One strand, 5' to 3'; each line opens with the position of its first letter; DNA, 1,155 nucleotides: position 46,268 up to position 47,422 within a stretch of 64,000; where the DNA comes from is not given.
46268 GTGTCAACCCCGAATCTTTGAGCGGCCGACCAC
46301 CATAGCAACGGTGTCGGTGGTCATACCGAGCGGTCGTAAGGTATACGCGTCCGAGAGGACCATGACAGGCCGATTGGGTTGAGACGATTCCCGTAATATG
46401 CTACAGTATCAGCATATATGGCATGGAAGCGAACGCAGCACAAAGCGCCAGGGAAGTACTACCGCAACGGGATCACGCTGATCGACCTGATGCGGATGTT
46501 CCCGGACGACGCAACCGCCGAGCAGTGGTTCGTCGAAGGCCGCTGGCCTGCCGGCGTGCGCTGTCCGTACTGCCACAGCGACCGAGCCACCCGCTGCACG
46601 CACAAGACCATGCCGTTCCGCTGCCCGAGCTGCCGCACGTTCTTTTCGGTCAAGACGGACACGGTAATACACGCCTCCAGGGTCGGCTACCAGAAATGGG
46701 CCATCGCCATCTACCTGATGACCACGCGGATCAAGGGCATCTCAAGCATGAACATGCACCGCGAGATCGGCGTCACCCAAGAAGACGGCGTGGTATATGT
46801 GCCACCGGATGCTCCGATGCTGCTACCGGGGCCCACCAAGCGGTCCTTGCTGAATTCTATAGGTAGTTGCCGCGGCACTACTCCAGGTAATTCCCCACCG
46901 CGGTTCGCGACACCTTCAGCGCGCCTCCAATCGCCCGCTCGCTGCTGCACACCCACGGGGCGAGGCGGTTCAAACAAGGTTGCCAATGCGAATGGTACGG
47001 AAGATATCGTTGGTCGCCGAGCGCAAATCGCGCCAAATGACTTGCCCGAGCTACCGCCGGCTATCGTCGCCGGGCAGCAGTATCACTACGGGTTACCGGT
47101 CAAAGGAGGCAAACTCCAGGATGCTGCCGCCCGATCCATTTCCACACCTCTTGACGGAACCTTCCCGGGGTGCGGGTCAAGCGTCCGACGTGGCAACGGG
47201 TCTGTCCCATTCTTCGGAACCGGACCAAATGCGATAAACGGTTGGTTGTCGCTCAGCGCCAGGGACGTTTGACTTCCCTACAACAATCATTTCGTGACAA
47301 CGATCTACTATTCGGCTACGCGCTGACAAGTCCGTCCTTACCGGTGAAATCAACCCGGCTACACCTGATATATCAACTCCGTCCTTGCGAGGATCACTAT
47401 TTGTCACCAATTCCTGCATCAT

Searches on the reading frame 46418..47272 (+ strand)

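Call 3: search_protein_families(library=pfam, proteins=[window:46418-47272:+], max_evalue=0.01)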
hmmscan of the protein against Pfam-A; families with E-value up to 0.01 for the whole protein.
window:46418-47272:+ (284 aa): 1 family
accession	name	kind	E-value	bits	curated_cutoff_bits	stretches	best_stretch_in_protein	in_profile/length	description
PF12760.12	Zn_ribbon_IS1595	-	1.1e-07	32.1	25.4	1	29-74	1-45/46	Transposase zinc-ribbon domain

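Call 4: search_protein_families(library=padloc, proteins=[window:46418-47272:+], max_evalue=0.01)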
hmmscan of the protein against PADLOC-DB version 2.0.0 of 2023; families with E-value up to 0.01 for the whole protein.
window:46418-47272:+ (284 aa): 0 families

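Call 5: search_protein_families(library=ncbifam, proteins=[window:46418-47272:+], max_evalue=0.01)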
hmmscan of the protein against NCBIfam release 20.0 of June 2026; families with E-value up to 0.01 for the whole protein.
window:46418-47272:+ (284 aa): 2 families
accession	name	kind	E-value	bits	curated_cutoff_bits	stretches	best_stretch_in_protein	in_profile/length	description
NF033547.1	transpos_IS1595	equivalog_domain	0.0006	19.7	75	1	87-121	2-36/215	IS1595 family transposase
TIGR02098.1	MJ0042_CXXC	domain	0.0043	16.7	20.9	0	65-82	1-18/38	MJ0042-type zinc finger domain-containing protein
